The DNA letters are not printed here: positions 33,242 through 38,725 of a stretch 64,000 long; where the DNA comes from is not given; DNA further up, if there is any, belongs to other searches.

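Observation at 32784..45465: Duplicated cassette: giant PilY1/PilC-like secreted protein translationally coupled to a retropepsin-like aspartic protease, with no pilus genes nearby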

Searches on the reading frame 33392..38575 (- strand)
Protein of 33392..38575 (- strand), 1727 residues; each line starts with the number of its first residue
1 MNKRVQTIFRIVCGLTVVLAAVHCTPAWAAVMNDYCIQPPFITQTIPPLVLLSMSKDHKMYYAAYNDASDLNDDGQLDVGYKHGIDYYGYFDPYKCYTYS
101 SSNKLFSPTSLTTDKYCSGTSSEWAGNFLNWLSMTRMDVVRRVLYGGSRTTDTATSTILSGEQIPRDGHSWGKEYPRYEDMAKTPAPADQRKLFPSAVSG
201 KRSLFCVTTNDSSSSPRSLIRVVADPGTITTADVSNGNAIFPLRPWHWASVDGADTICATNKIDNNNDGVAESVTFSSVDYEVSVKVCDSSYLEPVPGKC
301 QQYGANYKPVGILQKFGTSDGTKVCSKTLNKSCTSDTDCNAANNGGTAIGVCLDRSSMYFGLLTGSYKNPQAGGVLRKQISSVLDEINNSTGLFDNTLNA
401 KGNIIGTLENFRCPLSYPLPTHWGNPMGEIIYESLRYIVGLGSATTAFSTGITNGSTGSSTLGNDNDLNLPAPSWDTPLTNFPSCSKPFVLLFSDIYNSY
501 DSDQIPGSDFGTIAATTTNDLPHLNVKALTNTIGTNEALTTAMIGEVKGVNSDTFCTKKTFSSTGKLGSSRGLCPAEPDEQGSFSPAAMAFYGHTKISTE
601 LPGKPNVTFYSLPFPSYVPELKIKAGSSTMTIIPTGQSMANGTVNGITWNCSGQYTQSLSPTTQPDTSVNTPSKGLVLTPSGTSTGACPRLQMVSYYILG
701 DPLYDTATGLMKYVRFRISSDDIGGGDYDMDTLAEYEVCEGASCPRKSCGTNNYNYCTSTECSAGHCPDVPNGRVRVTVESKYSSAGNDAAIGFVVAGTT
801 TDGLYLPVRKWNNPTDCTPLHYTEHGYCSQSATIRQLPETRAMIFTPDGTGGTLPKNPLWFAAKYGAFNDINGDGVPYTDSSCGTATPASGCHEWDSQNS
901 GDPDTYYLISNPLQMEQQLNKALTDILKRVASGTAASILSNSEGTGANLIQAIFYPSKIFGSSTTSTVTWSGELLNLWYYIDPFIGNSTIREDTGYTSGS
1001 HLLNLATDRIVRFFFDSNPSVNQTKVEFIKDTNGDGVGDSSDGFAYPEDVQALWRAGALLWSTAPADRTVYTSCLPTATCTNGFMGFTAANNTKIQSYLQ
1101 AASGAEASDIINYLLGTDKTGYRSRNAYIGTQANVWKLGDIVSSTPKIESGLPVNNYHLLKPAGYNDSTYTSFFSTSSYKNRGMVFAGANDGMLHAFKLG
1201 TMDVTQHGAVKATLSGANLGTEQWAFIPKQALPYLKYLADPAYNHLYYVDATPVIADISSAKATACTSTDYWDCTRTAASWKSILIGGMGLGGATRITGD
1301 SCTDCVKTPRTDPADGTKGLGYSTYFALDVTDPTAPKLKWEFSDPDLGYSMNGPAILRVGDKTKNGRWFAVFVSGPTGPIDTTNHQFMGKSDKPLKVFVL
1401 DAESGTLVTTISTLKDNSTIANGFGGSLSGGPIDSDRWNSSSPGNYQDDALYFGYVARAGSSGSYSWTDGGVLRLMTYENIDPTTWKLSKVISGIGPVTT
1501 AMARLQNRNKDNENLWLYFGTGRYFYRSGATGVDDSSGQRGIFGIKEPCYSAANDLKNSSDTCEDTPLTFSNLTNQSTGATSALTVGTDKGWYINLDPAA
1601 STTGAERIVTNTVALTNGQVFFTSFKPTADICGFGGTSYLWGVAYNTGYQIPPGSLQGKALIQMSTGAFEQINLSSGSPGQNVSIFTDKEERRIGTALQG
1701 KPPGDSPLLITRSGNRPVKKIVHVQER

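Call 8: search_protein_families(library=pfam, proteins=[window:33392-38575:-], max_evalue=0.01)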
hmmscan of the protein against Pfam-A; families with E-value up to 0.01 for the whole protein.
window:33392-38575:- (1727 aa): 1 family
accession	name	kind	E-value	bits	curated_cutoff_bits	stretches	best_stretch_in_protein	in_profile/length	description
PF05567.17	T4P_PilY1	-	9.9e-10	38.3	28.1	1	1138-1530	1-359/411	PilY1 beta-propeller domain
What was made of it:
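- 33392..38575 (-): PilY1-A: full-length paralog of the Geobacterales-type PilY1 (PF28373 N-domain plus propeller). Pfam T4P_PilY1 38.3 bits (call 8).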

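Call 9: search_protein_families(library=ncbifam, proteins=[window:33392-38575:-], max_evalue=0.01)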
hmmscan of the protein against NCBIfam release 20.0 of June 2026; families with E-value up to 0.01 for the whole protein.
window:33392-38575:- (1727 aa): 0 families

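Call 20: find_homologous_proteins(query=window:33392-38575:-, max_evalue=0.00001)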
Query window:33392-38575:- (1727 aa): 1791 proteins with E <= 0.00001 among 8000 candidates; the best 120 are listed.
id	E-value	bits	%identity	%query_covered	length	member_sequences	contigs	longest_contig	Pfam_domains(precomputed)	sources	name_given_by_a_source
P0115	0.0e+0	4023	100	100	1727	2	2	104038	PF28373.1,PF05567.18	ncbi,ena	-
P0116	0.0e+0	3320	81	100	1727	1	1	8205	PF28373.1,PF05567.18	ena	-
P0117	0.0e+0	1588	47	88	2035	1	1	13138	PF28373.1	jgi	jgi:type IV pilus assembly protein PilY1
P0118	0.0e+0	1513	47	100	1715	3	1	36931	PF28373.1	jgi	-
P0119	0.0e+0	1506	45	100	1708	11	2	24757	PF28373.1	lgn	-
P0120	0.0e+0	1432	44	100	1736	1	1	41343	PF28373.1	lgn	-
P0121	0.0e+0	1428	45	99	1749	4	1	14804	PF28373.1,PF05567.18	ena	-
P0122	0.0e+0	1425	44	100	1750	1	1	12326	PF28373.1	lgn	-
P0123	0.0e+0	1424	44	100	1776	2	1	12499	PF28373.1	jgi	-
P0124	0.0e+0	1417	45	100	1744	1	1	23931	PF28373.1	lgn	-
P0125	0.0e+0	1413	44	99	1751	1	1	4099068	PF28373.1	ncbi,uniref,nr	ncbi:hypothetical protein FO488_08150 [Geobacter sp. FeAm09]|uniref:pilus assembly protein n=1 Tax=G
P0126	0.0e+0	1405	43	99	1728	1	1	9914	PF28373.1,PF05567.18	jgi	jgi:type IV pilus assembly protein PilY1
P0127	0.0e+0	1403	44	99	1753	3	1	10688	PF28373.1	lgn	-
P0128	0.0e+0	1391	44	98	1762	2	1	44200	PF28373.1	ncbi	-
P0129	0.0e+0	1391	44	99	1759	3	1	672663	PF28373.1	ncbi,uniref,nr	ncbi:hypothetical protein F6V30_12070 [Oryzomonas sagensis]|uniref:Type IV pilus assembly protein Pi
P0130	0.0e+0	1383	43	100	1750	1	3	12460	PF28373.1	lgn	-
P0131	0.0e+0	1370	43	100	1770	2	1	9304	PF28373.1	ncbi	ncbi:MAG TPA: hypothetical protein VIH45_12660 [Desulfuromonadaceae bacterium]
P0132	0.0e+0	1368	43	100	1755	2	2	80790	PF28373.1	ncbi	-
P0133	0.0e+0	1353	42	100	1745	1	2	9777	PF28373.1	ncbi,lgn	-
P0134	0.0e+0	1350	43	99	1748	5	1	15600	PF28373.1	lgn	-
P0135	0.0e+0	1346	43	100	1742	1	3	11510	PF28373.1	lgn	-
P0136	0.0e+0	1343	42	98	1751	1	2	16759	PF28373.1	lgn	-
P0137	0.0e+0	1343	42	99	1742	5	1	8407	PF28373.1,PF05567.18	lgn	-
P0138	0.0e+0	1341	42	100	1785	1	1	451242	PF28373.1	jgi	jgi:type IV pilus assembly protein PilY1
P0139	0.0e+0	1333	43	100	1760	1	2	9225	PF28373.1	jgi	jgi:type IV pilus assembly protein PilY1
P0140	0.0e+0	1333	42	100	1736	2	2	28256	PF28373.1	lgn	-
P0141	0.0e+0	1329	43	100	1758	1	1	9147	PF28373.1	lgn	-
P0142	0.0e+0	1325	43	100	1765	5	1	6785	PF28373.1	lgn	-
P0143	0.0e+0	1325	42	100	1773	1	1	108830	PF28373.1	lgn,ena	-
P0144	0.0e+0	1319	41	88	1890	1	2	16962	PF28373.1,PF05567.18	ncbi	-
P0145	0.0e+0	1314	42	99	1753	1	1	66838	PF28373.1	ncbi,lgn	-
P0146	0.0e+0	1307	41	100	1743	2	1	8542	PF28373.1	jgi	jgi:type IV pilus assembly protein PilY1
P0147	0.0e+0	1306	43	99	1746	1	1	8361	PF28373.1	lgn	-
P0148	0.0e+0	1304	41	88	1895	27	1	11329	PF28373.1,PF05567.18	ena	-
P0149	0.0e+0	1297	41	100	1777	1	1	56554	PF28373.1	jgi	jgi:type IV pilus assembly protein PilY1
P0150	0.0e+0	1292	41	86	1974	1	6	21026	PF28373.1,PF05567.18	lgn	-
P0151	0.0e+0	1292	41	100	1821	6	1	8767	PF28373.1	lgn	-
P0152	0.0e+0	1274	42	98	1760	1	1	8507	PF28373.1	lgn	-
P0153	0.0e+0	1268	41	88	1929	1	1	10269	PF28373.1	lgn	-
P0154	0.0e+0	1260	40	89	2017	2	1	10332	PF28373.1,PF05567.18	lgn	-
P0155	0.0e+0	1257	40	89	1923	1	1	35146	PF28373.1,PF05567.18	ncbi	-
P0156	0.0e+0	1250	41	88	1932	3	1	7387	PF28373.1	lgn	-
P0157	0.0e+0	1236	40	88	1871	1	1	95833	PF28373.1,PF05567.18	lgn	-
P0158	0.0e+0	1231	41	88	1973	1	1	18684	PF28373.1,PF05567.18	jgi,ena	-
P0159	0.0e+0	1219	40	88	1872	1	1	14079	PF28373.1,PF05567.18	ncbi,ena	-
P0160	0.0e+0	1219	38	89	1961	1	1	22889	PF28373.1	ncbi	-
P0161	0.0e+0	1198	40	88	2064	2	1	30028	PF28373.1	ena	-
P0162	0.0e+0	1190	40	86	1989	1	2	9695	PF28373.1,PF05567.18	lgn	-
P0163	0.0e+0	1190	40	88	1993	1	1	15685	PF28373.1,PF05567.18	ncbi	-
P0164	0.0e+0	1189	41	84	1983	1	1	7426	PF28373.1,PF05567.18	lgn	-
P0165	0.0e+0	1186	39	89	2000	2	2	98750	PF28373.1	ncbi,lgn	-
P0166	0.0e+0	1186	40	98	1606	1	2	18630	PF28373.1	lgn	-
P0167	0.0e+0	1185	39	89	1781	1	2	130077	PF28373.1,PF05567.18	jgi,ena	-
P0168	0.0e+0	1184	41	86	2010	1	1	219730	PF28373.1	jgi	-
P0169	0.0e+0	1183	39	86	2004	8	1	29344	PF28373.1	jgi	-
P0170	0.0e+0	1180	40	89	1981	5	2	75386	PF28373.1,PF05567.18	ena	-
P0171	0.0e+0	1179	40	86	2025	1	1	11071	PF28373.1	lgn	-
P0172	0.0e+0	1175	48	55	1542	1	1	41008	PF28373.1,PF05567.18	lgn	-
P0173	0.0e+0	1175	39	89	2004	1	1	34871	PF28373.1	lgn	-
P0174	0.0e+0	1172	39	88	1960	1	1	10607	PF28373.1,PF05567.18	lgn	-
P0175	0.0e+0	1154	41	86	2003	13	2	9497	PF28373.1,PF05567.18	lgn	-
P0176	0.0e+0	1152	37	89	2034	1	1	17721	PF28373.1,PF05567.18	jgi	jgi:type IV pilus assembly protein PilY1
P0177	0.0e+0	1148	38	89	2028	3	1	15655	PF28373.1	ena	-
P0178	0.0e+0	1141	37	88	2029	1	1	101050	PF28373.1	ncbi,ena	-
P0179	0.0e+0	1132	40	86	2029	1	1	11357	PF28373.1,PF05567.18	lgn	-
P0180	0.0e+0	1121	40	84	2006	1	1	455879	PF28373.1,PF05567.18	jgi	-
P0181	0.0e+0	1118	40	86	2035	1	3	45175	PF28373.1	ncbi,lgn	-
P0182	0.0e+0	1118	40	86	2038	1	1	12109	PF28373.1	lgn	-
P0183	0.0e+0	1115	39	86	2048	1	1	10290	PF28373.1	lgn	-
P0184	0.0e+0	1110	36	88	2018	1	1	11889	PF28373.1,PF05567.18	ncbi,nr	ncbi:MAG: pilus assembly protein PilY [Nitrospirae bacterium]|nr:pilus assembly protein PilY [Nitros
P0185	0.0e+0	1108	38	100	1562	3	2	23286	PF28373.1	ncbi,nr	ncbi:MAG: PilC/PilY family type IV pilus protein [Syntrophorhabdaceae bacterium]|nr:PilC/PilY family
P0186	0.0e+0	1093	37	90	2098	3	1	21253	PF28373.1,PF05567.18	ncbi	-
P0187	0.0e+0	1081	38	88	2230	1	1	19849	PF28373.1,PF07691.18,PF05567.18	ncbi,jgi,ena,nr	ncbi:MAG TPA: PA14 domain-containing protein [Geobacteraceae bacterium]|nr:PA14 domain-containing pr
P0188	0.0e+0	1068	37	89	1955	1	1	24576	PF28373.1,PF05567.18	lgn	-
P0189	0.0e+0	1068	37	88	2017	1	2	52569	PF28373.1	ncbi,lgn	-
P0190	0.0e+0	1055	38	89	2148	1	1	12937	PF28373.1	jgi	jgi:type IV pilus assembly protein PilY1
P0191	0.0e+0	1052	35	88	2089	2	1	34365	PF28373.1,PF05567.18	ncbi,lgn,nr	ncbi:MAG: pilus assembly protein PilY [Nitrospirae bacterium]|nr:MAG: pilus assembly protein PilY [N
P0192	0.0e+0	1034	36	89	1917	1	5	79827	PF28373.1,PF05567.18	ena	-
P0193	0.0e+0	1028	37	88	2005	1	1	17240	PF28373.1,PF05567.18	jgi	jgi:type IV pilus assembly protein PilY1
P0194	0.0e+0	1014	42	55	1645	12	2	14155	PF28373.1,PF05567.18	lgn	-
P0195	5.5e-298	1010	37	88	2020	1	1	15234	PF28373.1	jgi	jgi:type IV pilus assembly protein PilY1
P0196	1.6e-294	999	37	89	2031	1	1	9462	PF28373.1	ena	-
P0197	5.7e-279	947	34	88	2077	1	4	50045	PF28373.1,PF05567.18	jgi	jgi:type IV pilus assembly protein PilY1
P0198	2.4e-277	942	35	86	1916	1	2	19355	PF28373.1,PF07691.18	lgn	-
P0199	7.5e-274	930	34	88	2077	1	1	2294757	PF28373.1,PF05567.18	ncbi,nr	ncbi:MAG: pilus assembly protein PilY [Nitrospirota bacterium]|nr:MAG: pilus assembly protein PilY [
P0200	7.3e-272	924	48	51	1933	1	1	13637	PF28373.1,PF05567.18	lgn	-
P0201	1.4e-268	913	36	100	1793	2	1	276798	PF28373.1,PF05567.18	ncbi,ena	-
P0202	5.9e-251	854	35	95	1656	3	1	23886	PF28373.1,PF05567.18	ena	-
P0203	2.4e-250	852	37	94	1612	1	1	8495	PF28373.1,PF05567.18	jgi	-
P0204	8.2e-250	851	37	94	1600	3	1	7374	PF28373.1,PF05567.18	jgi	-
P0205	2.2e-244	833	36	94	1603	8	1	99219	PF28373.1,PF05567.18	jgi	-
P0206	6.0e-244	831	34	99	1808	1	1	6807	PF28373.1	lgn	-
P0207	2.1e-243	829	37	94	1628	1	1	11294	PF28373.1,PF05567.18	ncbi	ncbi:MAG: PilC/PilY family type IV pilus protein [Nitrospirota bacterium]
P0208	5.8e-242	825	35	98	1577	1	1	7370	PF28373.1,PF05567.18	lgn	-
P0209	1.2e-241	824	34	86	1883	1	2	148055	PF28373.1,PF05567.18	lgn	-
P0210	2.6e-239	816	36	99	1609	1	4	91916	PF28373.1,PF05567.18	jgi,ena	-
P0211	1.2e-237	810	33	88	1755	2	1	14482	PF28373.1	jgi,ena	-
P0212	1.7e-231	790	35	97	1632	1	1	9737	PF28373.1,PF05567.18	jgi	jgi:type IV pilus assembly protein PilY1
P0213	4.2e-230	785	33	84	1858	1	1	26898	PF28373.1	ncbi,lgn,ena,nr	ncbi:MAG TPA: pilus assembly protein PilY [Deltaproteobacteria bacterium]|nr:pilus assembly protein 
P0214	1.6e-229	783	34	86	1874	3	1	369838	PF28373.1,PF05567.18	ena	-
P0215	1.6e-227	777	33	86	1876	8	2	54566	PF28373.1,PF05567.18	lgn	-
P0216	1.9e-227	776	34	86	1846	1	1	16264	PF28373.1,PF05567.18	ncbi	ncbi:MAG: PilC/PilY family type IV pilus protein [bacterium]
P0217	7.4e-226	771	32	85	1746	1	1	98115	PF28373.1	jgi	-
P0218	1.1e-225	771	32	86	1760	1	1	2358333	PF28373.1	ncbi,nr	ncbi:hypothetical protein DSN97_10260 [Deferribacteraceae bacterium V6Fe1]|nr:hypothetical protein D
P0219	8.1e-225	768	34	86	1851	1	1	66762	PF28373.1,PF05567.18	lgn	-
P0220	4.2e-224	765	34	86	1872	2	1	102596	PF28373.1,PF05567.18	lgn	-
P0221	1.1e-221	757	35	95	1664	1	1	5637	PF28373.1,PF05567.18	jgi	-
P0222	1.1e-220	754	35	90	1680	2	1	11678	PF28373.1,PF05567.18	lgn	-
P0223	6.2e-220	752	33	86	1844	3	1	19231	PF28373.1,PF05567.18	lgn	-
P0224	1.7e-219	750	34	96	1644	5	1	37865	PF28373.1,PF05567.18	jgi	jgi:type IV pilus assembly protein PilY1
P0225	4.4e-219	749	32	86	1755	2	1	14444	PF28373.1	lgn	-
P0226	5.1e-219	748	35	100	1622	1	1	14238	PF28373.1,PF05567.18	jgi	-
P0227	7.5e-219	748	31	86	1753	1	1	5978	PF28373.1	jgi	-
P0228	1.0e-218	748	32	84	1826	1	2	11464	PF28373.1,PF05567.18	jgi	-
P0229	1.5e-218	747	35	89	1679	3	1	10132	PF28373.1,PF05567.18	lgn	-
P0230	6.1e-218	745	32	85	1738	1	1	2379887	PF28373.1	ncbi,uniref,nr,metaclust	ncbi:pilus assembly protein [Limisalsivibrio acetivorans]|uniref:pilus assembly protein n=1 Tax=Limi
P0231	5.7e-217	742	34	89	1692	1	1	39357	PF28373.1,PF05567.18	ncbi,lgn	ncbi:MAG: hypothetical protein WHS38_11020 [Thermodesulforhabdaceae bacterium]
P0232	1.2e-216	741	34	97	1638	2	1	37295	PF28373.1,PF05567.18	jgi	jgi:type IV pilus assembly protein PilY1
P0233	1.5e-216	740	33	84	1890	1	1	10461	PF28373.1,PF05567.18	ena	-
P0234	4.1e-215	736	33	96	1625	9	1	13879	PF28373.1,PF05567.18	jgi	-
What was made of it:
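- On PilY1/PilC type IV pilus tip protein (PF05567, PF28373): Precomputed PF28373 + PF05567 on the identical protein P0115 (call 20).
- Tried and rejected: Taxonomy is inferred only from the best named homologs (Geobacter, Oryzomonas, Desulfuromonadaceae, call 20).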

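Call 22: find_encoding_contigs(protein=P0116, flank=10000, max_places=2)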
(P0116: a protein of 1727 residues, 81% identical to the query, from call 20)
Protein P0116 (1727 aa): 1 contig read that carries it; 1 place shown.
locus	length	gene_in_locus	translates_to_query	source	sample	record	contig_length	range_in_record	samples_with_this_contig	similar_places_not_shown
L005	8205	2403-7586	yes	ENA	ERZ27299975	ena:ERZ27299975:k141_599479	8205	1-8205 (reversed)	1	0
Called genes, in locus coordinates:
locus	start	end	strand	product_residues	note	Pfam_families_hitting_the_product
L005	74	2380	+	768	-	PF05228:CHASE4, PF00512:HisKA, PF02518:HATPase_c, PF00072:Response_reg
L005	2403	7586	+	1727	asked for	PF28373:PilY1_homolog_dom, PF05567:T4P_PilY1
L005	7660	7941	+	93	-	PF02604:PhdYeFM_antitox (weak)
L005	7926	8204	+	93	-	?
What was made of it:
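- L005 lacks the protease (call 22).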
